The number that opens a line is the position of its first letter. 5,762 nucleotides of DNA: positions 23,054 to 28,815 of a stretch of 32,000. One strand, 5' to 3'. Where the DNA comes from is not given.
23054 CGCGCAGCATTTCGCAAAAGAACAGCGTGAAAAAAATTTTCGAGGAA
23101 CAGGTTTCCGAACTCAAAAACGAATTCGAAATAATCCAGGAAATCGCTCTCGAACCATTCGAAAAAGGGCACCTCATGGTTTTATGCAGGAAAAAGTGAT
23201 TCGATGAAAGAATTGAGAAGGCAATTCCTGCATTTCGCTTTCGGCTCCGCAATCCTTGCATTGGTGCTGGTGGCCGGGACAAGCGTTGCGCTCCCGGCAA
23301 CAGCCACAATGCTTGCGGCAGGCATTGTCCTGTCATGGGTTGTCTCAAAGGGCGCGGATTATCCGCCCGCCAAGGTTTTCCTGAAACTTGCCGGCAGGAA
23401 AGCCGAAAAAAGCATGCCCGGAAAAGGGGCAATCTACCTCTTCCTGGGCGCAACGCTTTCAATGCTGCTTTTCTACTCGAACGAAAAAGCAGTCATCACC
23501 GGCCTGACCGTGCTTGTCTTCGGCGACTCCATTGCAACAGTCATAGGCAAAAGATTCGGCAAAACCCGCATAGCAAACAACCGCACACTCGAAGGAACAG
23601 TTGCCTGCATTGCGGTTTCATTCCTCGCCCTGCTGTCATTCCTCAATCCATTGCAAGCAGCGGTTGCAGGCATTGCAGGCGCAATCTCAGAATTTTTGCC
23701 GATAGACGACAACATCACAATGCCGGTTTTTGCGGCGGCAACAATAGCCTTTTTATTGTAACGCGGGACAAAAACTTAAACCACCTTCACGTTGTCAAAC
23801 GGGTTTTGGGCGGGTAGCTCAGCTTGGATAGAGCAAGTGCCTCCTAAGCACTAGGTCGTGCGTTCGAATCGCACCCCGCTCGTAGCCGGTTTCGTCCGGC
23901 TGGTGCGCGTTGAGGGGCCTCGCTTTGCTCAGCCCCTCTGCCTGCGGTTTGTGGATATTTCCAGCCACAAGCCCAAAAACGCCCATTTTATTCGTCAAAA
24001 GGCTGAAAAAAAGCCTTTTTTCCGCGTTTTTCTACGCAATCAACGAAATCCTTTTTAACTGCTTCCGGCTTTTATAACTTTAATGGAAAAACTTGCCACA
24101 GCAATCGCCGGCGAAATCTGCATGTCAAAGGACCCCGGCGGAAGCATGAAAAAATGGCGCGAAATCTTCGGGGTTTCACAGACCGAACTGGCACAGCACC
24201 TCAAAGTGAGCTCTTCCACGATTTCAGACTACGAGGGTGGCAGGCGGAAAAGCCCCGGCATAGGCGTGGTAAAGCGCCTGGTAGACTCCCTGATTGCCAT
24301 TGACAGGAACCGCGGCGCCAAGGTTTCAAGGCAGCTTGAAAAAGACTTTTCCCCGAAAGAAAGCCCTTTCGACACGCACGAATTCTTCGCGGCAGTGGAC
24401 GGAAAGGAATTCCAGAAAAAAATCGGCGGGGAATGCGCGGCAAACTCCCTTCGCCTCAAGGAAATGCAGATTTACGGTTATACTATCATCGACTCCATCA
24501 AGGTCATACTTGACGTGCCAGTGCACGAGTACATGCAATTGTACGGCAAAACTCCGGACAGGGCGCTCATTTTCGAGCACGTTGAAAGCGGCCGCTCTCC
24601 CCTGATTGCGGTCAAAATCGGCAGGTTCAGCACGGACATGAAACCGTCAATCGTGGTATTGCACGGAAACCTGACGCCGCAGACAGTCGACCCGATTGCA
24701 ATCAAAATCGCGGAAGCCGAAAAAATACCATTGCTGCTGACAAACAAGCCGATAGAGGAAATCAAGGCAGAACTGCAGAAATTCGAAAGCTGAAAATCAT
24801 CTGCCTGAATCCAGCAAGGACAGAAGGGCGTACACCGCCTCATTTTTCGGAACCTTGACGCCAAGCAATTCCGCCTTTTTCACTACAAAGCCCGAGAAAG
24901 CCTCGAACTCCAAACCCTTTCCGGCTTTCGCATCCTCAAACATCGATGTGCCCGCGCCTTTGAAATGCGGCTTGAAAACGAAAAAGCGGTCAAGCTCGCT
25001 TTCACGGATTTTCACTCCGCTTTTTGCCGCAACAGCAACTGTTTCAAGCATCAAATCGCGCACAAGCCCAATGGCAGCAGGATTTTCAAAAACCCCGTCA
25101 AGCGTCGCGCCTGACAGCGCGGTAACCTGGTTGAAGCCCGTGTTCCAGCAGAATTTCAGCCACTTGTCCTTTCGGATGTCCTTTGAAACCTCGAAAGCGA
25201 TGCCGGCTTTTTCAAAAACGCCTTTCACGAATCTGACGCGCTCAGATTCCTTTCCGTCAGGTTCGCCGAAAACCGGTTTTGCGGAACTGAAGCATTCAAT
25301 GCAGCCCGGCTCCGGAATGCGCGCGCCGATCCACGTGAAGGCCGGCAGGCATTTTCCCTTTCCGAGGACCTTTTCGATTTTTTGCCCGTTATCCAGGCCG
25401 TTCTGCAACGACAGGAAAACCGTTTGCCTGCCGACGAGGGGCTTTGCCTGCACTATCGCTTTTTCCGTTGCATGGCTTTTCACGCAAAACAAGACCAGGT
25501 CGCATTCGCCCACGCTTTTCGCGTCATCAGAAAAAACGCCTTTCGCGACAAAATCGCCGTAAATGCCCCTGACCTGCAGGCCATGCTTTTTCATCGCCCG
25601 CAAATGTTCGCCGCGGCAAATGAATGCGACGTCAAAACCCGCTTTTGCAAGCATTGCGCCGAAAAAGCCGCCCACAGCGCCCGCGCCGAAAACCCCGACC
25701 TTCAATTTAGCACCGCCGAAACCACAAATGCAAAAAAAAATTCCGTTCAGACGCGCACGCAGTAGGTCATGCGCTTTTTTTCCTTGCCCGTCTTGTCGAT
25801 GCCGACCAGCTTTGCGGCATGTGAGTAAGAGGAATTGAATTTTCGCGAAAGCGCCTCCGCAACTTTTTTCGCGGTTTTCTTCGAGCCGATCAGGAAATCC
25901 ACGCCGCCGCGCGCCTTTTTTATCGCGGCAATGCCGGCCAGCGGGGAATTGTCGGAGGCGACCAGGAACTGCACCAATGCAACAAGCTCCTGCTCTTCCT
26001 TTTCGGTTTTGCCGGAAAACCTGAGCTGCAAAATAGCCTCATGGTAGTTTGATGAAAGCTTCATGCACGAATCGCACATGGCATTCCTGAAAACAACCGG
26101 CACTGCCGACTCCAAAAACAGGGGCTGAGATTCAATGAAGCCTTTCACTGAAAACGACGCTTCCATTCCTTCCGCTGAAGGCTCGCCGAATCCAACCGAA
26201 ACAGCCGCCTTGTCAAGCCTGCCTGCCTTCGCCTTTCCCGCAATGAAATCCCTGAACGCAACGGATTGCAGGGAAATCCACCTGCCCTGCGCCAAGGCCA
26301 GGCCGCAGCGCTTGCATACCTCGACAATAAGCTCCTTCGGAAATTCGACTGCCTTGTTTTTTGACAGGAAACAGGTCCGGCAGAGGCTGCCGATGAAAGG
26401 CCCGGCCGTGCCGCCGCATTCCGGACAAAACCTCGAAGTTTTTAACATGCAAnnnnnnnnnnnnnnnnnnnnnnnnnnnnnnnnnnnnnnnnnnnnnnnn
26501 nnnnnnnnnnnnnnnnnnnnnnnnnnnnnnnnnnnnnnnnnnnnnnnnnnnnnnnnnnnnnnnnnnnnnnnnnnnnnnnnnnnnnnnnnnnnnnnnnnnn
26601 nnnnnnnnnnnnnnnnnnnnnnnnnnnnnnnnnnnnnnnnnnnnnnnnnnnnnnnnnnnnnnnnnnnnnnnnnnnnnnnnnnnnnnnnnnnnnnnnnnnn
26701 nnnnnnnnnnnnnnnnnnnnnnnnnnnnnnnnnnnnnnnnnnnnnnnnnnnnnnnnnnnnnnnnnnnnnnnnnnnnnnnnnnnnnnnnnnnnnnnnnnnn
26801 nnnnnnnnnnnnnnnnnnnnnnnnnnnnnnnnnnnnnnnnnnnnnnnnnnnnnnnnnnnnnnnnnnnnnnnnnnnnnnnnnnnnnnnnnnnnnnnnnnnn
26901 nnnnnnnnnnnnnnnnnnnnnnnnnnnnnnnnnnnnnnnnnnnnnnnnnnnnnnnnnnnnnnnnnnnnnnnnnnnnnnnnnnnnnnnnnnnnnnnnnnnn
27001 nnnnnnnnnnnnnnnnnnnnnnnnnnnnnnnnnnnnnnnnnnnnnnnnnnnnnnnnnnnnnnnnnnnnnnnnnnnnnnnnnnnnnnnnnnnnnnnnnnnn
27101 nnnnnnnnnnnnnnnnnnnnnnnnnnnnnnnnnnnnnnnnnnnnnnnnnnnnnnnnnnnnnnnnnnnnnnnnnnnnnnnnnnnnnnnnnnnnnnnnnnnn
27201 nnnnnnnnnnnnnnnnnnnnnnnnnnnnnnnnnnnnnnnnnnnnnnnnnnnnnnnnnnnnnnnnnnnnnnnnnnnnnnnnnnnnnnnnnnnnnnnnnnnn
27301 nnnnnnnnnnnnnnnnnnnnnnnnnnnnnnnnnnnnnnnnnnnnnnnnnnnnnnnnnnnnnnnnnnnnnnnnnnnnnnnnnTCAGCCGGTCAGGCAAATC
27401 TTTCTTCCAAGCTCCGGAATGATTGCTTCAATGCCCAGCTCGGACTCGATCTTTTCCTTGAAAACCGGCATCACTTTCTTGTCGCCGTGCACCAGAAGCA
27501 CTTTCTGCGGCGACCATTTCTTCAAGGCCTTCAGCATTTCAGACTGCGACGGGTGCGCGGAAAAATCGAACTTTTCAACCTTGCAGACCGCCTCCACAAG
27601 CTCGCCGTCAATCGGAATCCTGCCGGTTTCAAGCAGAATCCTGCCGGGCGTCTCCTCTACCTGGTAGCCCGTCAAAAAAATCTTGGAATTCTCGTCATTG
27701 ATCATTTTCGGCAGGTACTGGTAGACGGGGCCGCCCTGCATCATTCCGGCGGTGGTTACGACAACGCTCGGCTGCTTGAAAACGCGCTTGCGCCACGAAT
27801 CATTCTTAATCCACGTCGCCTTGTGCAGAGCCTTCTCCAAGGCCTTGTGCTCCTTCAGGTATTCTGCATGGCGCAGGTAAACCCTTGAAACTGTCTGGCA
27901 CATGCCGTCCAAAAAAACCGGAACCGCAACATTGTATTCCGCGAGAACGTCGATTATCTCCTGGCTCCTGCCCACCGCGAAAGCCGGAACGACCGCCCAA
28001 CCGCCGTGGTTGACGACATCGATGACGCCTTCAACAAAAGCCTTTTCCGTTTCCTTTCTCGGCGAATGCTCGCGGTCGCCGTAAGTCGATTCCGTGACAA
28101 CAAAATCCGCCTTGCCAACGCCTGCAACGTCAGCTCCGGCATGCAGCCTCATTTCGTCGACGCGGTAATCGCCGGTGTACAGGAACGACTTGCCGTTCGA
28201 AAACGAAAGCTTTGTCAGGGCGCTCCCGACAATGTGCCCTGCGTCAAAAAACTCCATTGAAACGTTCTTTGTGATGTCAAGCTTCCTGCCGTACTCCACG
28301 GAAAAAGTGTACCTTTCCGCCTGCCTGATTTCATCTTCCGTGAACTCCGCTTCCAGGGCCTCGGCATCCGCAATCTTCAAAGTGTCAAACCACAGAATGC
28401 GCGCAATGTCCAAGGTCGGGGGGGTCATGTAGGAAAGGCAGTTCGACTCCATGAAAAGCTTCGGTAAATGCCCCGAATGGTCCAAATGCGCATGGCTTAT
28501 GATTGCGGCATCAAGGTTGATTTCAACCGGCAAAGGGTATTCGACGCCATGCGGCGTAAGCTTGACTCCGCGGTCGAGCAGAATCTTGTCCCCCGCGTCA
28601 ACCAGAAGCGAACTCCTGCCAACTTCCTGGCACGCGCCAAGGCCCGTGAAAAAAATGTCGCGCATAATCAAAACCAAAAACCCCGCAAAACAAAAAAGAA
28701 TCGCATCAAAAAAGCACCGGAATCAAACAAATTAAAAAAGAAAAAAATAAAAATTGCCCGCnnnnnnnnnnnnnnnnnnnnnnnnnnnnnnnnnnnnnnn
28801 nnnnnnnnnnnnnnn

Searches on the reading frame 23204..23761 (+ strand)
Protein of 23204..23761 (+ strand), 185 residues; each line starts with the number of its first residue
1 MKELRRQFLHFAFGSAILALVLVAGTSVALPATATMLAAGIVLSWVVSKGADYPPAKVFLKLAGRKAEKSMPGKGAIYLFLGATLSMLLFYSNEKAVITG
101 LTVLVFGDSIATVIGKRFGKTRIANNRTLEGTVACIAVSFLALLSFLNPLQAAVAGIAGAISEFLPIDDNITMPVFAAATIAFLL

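Call 11: search_protein_families(library=ncbifam, proteins=[window:23204-23761:+])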
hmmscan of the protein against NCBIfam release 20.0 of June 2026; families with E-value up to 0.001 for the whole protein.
window:23204-23761:+ (185 aa): 0 families

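Call 51: search_protein_families(library=pfam, proteins=[window:23204-23761:+], max_evalue=0.01)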
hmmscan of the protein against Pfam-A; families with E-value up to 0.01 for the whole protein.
window:23204-23761:+ (185 aa): 1 family
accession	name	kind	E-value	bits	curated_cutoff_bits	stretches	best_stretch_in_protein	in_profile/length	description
PF01148.25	CTP_transf_1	-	0.00072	19.9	24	1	12-161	57-198/264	Cytidylyltransferase family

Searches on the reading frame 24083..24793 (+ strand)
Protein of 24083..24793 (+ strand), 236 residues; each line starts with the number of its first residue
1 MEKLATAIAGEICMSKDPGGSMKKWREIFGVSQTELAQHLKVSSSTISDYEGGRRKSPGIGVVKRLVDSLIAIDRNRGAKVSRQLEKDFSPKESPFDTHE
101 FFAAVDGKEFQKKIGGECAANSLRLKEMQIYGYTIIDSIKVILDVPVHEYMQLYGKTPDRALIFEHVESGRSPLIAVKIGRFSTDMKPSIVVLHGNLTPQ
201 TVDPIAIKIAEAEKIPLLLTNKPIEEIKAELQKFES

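Call 11: search_protein_families(library=ncbifam, proteins=[window:24083-24793:+])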
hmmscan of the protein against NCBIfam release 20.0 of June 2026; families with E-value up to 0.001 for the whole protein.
window:24083-24793:+ (236 aa): 4 families
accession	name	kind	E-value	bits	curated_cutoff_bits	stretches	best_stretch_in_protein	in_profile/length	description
NF047948.1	male_kill_WMK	equivalog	4.8e-05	22.9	300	1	16-55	161-200/300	WO male-killing family protein Wmk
TIGR03070.1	couple_hipB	subfamily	0.00011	22.1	71.65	1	22-70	7-54/58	type II toxin-antitoxin system Y4mF family antitoxin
NF041951.1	phage_RstR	subfamily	0.00039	20.7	80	1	21-70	6-54/108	RstR family transcriptional repressor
TIGR03830.1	CxxCG_CxxCG_HTH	subfamily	0.00069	19.4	61.8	0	21-56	69-104/127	type II TA system antitoxin MqsA family protein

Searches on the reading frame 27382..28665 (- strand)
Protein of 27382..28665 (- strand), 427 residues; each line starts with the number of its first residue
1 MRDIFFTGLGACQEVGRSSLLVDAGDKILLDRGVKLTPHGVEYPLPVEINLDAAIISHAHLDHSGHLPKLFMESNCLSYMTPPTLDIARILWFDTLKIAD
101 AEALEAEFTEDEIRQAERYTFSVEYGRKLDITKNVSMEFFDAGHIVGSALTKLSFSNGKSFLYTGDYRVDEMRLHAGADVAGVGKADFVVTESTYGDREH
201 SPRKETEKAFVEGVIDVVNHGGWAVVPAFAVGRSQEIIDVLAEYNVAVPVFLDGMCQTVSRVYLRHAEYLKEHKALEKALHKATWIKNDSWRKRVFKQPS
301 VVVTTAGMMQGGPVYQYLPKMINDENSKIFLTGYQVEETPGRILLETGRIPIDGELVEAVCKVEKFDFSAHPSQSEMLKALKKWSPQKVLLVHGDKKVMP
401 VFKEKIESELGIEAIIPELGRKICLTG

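Call 40: find_encoding_contigs(protein=window:27382-28665:-, flank=10000, max_places=4)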
Protein window:27382-28665:- (427 aa): 1 contig read that carries it; 1 place shown.
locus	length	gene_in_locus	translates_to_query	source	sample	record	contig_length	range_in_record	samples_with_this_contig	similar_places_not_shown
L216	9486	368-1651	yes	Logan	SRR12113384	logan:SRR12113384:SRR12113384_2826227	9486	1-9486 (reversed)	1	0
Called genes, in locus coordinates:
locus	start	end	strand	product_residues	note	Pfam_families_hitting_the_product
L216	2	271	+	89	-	?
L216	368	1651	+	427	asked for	PF23023:Anti-Pycsar_Apyc1, PF16661:Lactamase_B_6 (weak), PF10996:Beta-Casp, PF07521:RMMBL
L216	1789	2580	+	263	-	-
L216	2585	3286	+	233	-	PF04981:NMD3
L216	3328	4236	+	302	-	PF01210:NAD_Gly3P_dh_N (weak), PF02558:ApbA, PF08546:ApbA_C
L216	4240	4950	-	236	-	PF01381:HTH_3 (weak), PF12844:HTH_19 (weak), PF13560:HTH_31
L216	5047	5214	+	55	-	-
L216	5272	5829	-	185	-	-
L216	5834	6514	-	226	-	PF01269:Fibrillarin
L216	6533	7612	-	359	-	PF01798:Nop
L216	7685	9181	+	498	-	PF28494:GlyRS_ins_1 (faint), PF00587:tRNA-synt_2b, PF03129:HGTP_anticodon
